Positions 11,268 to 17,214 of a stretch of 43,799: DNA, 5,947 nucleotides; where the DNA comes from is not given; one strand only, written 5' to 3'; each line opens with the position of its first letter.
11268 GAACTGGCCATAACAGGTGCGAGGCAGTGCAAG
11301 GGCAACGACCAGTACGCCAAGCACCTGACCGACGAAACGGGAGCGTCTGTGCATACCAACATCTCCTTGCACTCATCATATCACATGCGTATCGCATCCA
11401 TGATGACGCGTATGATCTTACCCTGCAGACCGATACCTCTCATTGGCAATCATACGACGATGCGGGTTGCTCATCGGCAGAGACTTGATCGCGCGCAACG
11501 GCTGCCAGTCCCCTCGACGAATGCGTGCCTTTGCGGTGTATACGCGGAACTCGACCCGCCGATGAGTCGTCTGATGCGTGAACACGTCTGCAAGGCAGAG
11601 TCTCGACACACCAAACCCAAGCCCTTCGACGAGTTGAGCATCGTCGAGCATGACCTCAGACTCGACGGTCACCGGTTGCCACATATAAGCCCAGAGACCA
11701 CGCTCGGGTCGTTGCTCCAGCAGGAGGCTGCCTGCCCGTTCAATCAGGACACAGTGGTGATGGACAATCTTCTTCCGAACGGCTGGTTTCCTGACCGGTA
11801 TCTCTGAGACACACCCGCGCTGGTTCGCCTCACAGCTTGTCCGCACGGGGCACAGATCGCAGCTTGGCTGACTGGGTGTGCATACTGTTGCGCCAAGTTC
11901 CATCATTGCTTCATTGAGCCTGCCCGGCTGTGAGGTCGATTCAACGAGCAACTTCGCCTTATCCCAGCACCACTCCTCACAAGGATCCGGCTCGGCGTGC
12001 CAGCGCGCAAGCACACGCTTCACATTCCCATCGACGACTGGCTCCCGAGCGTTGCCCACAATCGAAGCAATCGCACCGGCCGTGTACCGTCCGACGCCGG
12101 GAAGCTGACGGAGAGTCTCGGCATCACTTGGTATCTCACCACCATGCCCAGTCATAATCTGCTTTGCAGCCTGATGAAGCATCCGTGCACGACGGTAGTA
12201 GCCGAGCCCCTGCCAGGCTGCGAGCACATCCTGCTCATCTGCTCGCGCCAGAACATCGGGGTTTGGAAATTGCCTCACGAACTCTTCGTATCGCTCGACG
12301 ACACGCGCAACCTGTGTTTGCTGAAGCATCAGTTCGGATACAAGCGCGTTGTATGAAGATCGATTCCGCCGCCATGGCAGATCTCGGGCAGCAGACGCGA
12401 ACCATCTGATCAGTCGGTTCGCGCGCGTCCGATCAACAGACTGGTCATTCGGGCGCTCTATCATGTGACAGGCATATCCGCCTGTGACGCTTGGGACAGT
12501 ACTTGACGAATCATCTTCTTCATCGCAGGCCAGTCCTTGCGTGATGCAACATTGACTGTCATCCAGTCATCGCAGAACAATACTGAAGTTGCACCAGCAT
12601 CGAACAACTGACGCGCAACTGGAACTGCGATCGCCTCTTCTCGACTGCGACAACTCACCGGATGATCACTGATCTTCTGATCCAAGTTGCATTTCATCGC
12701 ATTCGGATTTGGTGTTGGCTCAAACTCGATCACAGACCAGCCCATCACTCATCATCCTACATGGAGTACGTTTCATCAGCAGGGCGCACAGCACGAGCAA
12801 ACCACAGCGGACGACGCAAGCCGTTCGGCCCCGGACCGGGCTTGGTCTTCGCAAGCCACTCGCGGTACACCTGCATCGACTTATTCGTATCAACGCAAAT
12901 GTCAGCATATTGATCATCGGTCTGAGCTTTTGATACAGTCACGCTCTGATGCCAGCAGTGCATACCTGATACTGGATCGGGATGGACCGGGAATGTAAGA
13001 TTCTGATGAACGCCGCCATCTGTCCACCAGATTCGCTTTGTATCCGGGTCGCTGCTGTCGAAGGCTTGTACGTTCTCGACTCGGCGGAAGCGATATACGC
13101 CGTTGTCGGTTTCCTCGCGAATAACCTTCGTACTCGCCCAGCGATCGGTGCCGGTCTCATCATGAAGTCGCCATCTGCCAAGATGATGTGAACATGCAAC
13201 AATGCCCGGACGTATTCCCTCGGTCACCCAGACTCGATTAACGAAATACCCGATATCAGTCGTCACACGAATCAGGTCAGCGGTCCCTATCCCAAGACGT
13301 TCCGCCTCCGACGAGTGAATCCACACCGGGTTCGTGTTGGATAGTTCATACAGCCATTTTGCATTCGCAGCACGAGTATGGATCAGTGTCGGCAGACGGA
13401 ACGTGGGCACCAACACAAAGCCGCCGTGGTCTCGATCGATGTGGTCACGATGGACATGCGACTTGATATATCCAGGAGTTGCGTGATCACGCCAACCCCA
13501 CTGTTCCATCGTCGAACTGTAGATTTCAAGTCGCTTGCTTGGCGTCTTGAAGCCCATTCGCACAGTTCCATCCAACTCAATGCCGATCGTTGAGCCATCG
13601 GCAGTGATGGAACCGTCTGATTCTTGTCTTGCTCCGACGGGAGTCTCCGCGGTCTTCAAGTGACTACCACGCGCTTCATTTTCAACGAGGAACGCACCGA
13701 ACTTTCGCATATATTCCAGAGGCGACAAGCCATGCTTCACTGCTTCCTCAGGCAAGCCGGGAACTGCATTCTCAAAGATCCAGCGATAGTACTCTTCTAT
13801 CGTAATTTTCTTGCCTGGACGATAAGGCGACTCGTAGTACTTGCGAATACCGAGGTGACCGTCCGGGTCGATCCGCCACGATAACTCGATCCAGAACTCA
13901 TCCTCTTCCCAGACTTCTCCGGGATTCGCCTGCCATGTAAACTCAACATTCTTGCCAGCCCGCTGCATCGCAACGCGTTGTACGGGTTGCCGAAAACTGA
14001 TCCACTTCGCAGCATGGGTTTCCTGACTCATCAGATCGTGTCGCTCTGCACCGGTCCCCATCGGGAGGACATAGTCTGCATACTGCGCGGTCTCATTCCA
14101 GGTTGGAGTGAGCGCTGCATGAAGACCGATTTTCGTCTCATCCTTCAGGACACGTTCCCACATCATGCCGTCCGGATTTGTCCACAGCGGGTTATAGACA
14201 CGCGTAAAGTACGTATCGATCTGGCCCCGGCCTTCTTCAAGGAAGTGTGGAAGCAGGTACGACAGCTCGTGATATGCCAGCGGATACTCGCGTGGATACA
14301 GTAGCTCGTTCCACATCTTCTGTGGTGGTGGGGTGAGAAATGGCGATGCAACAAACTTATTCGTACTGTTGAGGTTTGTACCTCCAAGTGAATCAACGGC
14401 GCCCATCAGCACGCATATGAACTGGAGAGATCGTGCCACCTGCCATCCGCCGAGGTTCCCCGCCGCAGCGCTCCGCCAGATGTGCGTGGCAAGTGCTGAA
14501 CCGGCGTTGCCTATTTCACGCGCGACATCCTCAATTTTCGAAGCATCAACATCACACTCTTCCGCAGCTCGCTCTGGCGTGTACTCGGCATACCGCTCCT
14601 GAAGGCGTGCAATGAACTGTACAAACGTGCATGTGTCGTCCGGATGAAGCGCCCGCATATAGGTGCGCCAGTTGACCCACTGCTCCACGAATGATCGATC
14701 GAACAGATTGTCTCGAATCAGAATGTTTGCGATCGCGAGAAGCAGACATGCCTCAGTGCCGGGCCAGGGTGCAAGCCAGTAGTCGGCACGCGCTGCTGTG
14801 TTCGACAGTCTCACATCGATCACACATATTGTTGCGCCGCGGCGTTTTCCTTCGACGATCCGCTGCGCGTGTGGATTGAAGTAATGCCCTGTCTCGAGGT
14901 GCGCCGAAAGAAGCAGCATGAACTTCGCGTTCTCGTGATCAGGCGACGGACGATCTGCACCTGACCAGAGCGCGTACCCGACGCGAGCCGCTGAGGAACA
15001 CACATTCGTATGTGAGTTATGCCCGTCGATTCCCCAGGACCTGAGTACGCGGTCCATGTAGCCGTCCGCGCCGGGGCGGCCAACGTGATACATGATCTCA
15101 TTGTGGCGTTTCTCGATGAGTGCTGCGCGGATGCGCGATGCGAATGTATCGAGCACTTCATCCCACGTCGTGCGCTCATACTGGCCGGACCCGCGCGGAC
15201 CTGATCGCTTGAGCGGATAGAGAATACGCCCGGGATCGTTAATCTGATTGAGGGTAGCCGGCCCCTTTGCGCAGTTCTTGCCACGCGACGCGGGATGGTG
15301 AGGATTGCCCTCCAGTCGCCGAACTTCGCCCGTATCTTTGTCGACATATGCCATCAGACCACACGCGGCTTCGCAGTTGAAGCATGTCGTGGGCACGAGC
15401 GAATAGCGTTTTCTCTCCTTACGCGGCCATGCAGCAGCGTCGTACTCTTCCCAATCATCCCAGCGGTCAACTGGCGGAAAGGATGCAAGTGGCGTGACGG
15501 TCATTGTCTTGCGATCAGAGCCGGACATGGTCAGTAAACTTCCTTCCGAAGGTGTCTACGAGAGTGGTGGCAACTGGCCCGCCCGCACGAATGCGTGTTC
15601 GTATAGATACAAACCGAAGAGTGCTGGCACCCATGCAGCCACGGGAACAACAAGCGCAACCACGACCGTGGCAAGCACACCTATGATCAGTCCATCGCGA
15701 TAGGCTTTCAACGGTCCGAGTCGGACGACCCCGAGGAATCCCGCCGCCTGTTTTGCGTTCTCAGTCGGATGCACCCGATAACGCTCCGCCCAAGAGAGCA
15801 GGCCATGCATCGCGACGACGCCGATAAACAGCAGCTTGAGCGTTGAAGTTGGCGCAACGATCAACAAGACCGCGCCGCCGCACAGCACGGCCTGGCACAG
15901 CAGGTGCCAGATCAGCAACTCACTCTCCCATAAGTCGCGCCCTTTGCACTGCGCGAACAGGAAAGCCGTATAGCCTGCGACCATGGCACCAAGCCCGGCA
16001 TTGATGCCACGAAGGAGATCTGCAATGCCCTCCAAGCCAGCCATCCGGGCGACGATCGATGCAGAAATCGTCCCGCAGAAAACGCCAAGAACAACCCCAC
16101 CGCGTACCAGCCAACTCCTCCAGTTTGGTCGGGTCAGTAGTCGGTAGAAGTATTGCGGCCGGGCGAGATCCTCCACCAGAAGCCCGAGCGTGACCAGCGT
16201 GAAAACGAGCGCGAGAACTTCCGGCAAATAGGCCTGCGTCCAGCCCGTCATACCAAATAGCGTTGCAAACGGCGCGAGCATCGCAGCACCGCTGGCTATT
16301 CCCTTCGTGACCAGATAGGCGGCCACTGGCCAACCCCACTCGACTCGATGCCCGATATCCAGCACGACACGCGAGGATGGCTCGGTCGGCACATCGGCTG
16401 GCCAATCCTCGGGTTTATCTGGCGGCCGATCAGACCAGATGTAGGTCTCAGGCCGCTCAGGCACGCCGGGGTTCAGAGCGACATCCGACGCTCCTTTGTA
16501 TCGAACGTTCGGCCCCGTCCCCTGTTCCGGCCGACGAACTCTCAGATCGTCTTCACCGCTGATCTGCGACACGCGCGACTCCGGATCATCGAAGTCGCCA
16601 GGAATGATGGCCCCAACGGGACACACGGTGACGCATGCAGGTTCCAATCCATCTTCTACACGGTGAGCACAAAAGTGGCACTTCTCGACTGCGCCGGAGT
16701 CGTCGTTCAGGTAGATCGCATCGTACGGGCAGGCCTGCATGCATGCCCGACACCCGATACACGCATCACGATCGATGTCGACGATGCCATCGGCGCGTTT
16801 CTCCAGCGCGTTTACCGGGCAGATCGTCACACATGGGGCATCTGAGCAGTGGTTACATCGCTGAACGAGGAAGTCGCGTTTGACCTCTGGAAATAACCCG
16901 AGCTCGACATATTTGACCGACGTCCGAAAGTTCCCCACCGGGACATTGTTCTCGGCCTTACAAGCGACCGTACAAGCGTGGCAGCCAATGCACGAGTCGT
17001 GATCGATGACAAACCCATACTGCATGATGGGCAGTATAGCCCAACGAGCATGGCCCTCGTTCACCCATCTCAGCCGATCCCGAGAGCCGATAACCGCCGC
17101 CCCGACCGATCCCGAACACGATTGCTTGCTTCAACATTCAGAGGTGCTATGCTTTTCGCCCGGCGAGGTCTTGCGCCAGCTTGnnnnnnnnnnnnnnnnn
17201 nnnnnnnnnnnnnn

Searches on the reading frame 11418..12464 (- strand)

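Call 9: search_protein_families(library=pfam, proteins=[window:11418-12464:-], max_evalue=0.01)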
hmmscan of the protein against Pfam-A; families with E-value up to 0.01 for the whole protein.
window:11418-12464:- (348 aa): 3 families
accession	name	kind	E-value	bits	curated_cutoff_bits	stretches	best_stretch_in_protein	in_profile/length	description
PF00730.31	HhH-GPD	-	1.6e-20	73.9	26.2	1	42-159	1-90/108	HhH-GPD superfamily base excision DNA repair protein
PF14815.12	NUDIX_4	-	6.5e-14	52.1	35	1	238-340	3-112/113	NUDIX domain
PF00633.29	HHH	-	4.9e-07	29.7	24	1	107-135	2-30/30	Helix-hairpin-helix motif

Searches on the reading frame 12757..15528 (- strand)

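Call 9: search_protein_families(library=pfam, proteins=[window:12757-15528:-], max_evalue=0.01)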
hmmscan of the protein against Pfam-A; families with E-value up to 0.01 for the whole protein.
window:12757-15528:- (923 aa): 3 families
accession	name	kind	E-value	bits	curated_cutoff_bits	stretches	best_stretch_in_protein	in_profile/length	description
PF00384.28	Molybdopterin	-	8.9e-15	55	24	1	101-505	1-325/353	Molybdopterin oxidoreductase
PF01568.27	Molydop_binding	-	9.3e-14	51.8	26.8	1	709-789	5-83/110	Molydopterin dinucleotide binding domain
PF04879.21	Molybdop_Fe4S4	-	6.3e-13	48.9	22.7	1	44-97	3-54/55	Molybdopterin oxidoreductase Fe4S4 domain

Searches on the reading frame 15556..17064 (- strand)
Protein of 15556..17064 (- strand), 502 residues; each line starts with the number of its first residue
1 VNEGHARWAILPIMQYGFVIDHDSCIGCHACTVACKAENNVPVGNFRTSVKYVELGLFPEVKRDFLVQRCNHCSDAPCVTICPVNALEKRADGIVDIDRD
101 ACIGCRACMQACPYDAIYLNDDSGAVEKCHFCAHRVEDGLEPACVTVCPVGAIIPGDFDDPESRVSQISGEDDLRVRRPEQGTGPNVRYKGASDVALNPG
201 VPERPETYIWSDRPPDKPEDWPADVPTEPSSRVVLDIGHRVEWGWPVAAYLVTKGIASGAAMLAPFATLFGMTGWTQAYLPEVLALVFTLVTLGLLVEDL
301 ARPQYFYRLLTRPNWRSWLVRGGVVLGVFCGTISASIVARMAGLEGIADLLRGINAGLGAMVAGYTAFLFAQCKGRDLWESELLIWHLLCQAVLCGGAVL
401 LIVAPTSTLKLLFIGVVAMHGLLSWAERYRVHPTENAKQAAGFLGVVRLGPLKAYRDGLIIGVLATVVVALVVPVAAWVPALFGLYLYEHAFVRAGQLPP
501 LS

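Call 9: search_protein_families(library=pfam, proteins=[window:15556-17064:-], max_evalue=0.01)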
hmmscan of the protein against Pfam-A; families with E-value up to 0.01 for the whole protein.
window:15556-17064:- (502 aa): 14 families
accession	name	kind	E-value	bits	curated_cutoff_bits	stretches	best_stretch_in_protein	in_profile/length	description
PF13247.11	Fer4_11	-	1.3e-26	93.1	26.2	1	63-155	3-97/100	4Fe-4S dicluster domain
PF12837.12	Fer4_6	-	5.9e-15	54.8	25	3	94-117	1-24/24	4Fe-4S binding domain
PF03916.19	NrfD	-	1.1e-13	52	25.8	1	239-403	7-194/313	Polysulphide reductase, NrfD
PF00037.32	Fer4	-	8.1e-13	48.1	21.1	2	96-118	2-24/24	4Fe-4S binding domain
PF12838.12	Fer4_7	-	7.5e-12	46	27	3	69-116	1-52/52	4Fe-4S dicluster domain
PF12797.12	Fer4_2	-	8.1e-12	44.7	24.5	2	95-114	3-22/22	4Fe-4S binding domain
PF13187.11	Fer4_9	-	8.7e-12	45.3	27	3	25-86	2-51/52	4Fe-4S dicluster domain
PF13237.11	Fer4_10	-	1.1e-10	41.7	25.5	3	96-149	3-53/53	4Fe-4S dicluster domain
PF14697.11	Fer4_21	-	4.8e-08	33.4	35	3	69-118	7-58/59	4Fe-4S dicluster domain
PF25160.1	LdpA_Fe-S-bd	-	1.3e-07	31.7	27.6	1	75-118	6-44/49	LdpA Fe-S cluster-binding domain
PF13484.11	Fer4_16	-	3.6e-07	31.3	30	1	102-128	2-28/66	4Fe-4S double cluster binding domain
PF12798.12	Fer4_3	-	1e-06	29.5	27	1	102-116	1-15/15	4Fe-4S binding domain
PF12800.12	Fer4_4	-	1.5e-06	28.5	24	1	100-115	2-17/17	4Fe-4S binding domain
PF13183.11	Fer4_8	-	0.0018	19.2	27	0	23-85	3-67/68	4Fe-4S dicluster domain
